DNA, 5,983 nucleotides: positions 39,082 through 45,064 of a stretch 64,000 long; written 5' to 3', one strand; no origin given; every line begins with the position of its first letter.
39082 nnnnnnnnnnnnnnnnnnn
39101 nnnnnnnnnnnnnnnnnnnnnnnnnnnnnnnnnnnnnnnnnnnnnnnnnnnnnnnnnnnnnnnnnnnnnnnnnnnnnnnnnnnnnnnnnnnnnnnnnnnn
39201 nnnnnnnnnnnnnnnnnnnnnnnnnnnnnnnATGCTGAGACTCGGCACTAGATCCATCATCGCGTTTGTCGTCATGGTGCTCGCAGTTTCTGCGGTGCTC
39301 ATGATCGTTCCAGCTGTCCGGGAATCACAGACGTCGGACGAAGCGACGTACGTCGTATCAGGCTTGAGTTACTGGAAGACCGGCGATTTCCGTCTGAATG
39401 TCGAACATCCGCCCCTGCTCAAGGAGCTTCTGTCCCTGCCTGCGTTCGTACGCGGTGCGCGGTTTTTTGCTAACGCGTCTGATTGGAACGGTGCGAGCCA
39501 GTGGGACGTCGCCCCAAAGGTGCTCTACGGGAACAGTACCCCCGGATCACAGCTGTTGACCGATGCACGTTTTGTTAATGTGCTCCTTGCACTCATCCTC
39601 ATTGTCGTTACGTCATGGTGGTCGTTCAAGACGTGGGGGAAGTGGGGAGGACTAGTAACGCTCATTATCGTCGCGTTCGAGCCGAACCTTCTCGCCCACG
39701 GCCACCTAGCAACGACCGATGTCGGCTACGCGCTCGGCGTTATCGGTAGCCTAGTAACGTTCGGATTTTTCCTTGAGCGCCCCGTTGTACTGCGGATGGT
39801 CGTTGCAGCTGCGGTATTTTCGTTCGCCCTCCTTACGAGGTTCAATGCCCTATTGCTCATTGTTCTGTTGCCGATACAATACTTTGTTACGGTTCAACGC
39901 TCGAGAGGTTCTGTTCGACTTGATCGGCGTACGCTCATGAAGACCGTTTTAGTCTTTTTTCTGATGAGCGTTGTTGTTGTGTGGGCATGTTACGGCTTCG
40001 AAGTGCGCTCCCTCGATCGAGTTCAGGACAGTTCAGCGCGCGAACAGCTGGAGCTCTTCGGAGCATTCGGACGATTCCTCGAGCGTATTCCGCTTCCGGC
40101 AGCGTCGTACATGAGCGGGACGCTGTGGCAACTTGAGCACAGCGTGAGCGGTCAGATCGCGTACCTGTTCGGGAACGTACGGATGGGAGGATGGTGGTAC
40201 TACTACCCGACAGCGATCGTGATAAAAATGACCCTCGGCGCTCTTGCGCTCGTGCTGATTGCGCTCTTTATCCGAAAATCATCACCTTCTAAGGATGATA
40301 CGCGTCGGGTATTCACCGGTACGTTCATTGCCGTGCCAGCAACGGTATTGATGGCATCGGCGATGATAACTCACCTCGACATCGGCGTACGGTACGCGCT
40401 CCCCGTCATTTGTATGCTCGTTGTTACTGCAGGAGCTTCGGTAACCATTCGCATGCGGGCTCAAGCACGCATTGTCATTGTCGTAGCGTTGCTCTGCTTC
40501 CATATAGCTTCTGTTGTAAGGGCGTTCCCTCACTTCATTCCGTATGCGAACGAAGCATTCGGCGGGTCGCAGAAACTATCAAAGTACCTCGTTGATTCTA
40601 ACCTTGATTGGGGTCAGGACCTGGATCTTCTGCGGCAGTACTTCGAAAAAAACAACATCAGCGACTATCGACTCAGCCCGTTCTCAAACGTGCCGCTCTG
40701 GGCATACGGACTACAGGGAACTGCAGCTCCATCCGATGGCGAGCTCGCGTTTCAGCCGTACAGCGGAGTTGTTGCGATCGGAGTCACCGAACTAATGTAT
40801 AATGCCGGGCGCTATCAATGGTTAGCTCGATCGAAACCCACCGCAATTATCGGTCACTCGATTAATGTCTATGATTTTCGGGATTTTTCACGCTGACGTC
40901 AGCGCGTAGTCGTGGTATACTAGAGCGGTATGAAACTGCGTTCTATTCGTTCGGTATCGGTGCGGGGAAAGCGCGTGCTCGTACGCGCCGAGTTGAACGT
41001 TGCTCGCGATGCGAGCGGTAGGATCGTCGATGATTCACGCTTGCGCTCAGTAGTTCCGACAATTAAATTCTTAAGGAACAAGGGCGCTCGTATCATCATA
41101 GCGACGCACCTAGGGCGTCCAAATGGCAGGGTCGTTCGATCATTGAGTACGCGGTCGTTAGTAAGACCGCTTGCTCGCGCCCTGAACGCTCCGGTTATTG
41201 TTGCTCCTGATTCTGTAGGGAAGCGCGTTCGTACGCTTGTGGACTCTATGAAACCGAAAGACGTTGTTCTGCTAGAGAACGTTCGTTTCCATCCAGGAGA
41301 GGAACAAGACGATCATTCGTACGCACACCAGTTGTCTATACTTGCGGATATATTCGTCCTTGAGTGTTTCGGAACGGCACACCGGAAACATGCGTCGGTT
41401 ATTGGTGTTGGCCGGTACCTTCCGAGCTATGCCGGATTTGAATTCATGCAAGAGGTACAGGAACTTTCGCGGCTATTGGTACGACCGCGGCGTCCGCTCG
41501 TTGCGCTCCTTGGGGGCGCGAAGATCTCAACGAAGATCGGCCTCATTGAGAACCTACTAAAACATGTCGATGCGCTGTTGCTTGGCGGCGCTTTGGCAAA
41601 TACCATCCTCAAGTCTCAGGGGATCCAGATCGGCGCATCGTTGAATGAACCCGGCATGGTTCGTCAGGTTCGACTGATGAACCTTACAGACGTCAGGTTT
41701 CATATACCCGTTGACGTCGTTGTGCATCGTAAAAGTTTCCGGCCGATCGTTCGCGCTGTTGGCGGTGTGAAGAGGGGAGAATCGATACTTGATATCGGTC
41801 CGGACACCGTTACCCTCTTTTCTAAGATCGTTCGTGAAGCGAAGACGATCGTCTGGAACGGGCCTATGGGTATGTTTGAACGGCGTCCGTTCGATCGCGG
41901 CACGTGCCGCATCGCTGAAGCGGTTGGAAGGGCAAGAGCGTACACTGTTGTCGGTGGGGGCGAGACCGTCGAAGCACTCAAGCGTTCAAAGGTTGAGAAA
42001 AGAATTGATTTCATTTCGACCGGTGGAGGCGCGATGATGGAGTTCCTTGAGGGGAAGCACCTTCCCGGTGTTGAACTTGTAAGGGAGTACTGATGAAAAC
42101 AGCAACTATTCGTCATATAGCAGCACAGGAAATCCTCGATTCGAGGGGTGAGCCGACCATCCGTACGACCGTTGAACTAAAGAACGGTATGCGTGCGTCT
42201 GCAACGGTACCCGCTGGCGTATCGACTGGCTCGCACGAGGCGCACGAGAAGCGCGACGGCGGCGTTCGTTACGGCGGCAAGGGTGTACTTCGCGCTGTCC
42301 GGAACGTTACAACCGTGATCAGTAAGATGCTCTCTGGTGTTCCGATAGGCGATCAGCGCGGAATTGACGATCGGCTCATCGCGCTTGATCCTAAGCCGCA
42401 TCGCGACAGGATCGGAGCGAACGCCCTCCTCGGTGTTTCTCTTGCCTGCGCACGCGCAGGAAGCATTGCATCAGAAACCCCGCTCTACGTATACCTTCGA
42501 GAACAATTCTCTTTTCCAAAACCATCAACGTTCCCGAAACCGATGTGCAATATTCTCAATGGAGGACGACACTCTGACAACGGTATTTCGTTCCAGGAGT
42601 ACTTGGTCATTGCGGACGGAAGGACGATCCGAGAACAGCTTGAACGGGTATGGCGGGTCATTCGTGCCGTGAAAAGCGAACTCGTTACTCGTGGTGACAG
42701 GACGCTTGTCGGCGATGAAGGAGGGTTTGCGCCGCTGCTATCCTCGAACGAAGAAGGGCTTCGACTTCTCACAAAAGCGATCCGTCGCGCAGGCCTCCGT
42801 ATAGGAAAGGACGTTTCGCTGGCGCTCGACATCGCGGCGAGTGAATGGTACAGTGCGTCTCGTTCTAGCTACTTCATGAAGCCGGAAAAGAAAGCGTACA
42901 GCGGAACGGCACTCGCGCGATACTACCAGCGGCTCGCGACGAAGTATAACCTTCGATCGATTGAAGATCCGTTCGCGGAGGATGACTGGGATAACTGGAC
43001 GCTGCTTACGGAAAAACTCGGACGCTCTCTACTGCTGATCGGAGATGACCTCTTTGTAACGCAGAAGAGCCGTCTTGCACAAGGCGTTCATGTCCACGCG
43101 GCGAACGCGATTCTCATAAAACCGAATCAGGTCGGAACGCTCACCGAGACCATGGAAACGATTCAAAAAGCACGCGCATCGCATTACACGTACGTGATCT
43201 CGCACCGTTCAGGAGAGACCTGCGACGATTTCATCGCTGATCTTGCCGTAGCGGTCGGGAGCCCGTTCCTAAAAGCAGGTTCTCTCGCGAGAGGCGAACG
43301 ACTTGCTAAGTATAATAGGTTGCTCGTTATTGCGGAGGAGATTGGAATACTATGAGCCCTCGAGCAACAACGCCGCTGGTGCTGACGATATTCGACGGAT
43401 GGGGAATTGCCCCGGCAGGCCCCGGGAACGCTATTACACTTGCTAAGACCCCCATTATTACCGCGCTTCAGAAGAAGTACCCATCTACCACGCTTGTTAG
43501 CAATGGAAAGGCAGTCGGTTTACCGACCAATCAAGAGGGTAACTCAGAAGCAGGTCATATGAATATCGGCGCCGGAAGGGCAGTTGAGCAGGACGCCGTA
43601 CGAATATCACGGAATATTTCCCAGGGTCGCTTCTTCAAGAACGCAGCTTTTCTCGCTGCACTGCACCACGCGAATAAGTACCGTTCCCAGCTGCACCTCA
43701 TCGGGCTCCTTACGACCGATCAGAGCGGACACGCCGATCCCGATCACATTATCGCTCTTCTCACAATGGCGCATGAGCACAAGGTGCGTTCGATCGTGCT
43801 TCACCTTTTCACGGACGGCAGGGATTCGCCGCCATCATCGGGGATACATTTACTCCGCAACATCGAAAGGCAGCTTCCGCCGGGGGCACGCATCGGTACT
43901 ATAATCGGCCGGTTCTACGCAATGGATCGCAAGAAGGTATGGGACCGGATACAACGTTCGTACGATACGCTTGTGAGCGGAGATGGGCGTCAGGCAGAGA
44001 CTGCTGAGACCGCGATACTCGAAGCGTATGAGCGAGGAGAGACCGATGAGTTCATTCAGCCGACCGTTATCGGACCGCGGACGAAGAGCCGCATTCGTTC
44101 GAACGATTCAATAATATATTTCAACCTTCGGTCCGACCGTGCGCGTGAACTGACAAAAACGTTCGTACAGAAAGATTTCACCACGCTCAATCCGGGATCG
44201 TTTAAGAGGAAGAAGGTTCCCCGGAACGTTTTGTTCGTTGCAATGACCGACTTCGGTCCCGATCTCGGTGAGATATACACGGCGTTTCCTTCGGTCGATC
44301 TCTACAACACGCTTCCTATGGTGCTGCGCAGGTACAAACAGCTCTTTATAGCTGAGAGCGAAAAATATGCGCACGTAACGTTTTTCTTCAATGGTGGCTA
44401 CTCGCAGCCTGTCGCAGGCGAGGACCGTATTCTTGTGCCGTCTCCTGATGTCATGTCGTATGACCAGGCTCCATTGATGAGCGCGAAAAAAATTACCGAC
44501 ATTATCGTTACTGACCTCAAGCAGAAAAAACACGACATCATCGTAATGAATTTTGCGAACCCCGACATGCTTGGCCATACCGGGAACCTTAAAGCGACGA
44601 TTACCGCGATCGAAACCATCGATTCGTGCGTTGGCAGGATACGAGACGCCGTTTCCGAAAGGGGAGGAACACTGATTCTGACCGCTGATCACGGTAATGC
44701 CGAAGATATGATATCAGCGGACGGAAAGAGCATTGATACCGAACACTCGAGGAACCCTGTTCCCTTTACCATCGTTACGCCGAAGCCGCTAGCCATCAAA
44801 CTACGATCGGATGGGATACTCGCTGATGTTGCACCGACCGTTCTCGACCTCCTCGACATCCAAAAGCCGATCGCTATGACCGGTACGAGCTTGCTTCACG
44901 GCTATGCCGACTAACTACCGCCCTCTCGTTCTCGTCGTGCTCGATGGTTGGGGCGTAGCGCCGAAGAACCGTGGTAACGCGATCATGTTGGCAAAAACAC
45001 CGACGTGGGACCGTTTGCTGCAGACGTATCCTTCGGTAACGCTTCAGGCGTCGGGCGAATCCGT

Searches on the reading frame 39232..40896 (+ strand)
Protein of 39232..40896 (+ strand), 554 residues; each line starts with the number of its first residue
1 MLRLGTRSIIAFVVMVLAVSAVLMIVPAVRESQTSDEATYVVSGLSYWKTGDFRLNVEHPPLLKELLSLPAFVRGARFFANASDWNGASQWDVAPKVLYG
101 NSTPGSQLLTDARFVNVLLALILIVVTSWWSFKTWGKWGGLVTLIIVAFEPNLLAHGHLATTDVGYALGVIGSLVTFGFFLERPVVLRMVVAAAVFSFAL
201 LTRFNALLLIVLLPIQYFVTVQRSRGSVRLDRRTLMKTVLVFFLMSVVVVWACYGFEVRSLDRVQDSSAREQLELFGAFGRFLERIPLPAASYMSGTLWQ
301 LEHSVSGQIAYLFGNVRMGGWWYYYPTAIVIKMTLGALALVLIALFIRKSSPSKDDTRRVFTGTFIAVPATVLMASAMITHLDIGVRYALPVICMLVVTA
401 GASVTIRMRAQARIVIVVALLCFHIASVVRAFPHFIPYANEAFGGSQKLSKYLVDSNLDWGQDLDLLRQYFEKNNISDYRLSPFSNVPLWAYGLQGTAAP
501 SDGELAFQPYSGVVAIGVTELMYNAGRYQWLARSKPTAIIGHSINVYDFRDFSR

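Call 30: search_protein_families(library=pfam, proteins=[window:39232-40896:+], max_evalue=0.001)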
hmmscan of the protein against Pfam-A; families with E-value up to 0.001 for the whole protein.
window:39232-40896:+ (554 aa): 1 family
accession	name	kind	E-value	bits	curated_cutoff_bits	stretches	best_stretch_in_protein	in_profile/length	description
PF13231.12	PMT_2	-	0.00014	22.5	26.1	1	112-251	24-160/160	Dolichyl-phosphate-mannose-protein mannosyltransferase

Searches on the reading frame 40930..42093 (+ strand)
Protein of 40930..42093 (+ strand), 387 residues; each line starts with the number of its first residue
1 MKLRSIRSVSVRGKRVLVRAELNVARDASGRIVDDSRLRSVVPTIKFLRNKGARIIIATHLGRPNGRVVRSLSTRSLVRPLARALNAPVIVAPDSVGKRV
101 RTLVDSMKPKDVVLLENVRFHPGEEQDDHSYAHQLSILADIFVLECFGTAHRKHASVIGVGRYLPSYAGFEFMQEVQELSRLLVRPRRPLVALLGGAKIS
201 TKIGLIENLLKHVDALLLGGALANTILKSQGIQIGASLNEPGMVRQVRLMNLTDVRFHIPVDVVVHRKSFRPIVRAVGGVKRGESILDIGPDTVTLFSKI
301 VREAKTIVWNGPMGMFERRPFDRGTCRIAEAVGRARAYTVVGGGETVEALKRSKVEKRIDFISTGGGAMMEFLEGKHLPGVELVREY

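Call 31: search_protein_families(library=pfam, proteins=[window:40930-42093:+], max_evalue=0.001)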
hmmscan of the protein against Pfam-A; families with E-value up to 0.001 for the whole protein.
window:40930-42093:+ (387 aa): 1 family
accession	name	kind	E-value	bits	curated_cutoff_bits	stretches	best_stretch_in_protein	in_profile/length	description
PF00162.24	PGK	-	2.9e-124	415.4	27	1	6-376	1-379/379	Phosphoglycerate kinase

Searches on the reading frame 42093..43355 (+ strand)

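Call 31: search_protein_families(library=pfam, proteins=[window:42093-43355:+], max_evalue=0.001)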
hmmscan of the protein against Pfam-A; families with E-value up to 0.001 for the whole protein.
window:42093-43355:+ (420 aa): 3 families
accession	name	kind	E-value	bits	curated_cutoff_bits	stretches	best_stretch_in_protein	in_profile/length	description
PF00113.28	Enolase_C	-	1.9e-85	287.2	21.5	1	146-418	3-282/296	Enolase, C-terminal TIM barrel domain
PF03952.21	Enolase_N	-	8.7e-43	146.1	35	1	6-135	1-131/131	Enolase, N-terminal domain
PF13378.12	MR_MLE_C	-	0.00021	21.5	29.4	1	269-372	55-155/219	Enolase C-terminal domain-like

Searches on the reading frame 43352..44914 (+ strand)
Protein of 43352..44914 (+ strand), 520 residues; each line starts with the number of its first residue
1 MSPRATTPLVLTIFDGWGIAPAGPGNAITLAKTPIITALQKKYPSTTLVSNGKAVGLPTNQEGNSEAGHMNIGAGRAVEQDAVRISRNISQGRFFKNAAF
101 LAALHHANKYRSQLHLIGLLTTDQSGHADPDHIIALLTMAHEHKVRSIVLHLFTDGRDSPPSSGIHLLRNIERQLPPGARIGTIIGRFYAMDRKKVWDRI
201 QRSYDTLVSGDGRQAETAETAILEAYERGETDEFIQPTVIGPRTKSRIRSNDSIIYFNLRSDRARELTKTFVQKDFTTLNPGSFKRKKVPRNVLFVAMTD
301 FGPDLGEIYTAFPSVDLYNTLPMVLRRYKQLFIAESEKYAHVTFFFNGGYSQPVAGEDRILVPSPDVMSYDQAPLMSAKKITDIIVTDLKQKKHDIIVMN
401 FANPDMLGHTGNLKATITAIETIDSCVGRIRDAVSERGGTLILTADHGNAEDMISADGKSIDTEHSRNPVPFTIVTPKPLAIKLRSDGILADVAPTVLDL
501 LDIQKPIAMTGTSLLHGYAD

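Call 31: search_protein_families(library=pfam, proteins=[window:43352-44914:+], max_evalue=0.001)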
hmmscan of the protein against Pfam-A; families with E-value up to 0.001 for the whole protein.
window:43352-44914:+ (520 aa): 3 families
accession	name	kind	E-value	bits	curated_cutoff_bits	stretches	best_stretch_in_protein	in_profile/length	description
PF01676.23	Metalloenzyme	-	9e-72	242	24.3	1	8-504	2-251/252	Metalloenzyme superfamily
PF06415.18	iPGM_N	-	3e-61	207.1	27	1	85-301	1-215/217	BPG-independent PGAM N-terminus (iPGM_N)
PF01663.27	Phosphodiest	-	1.4e-06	28.6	23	1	383-449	147-221/342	Type I phosphodiesterase / nucleotide pyrophosphatase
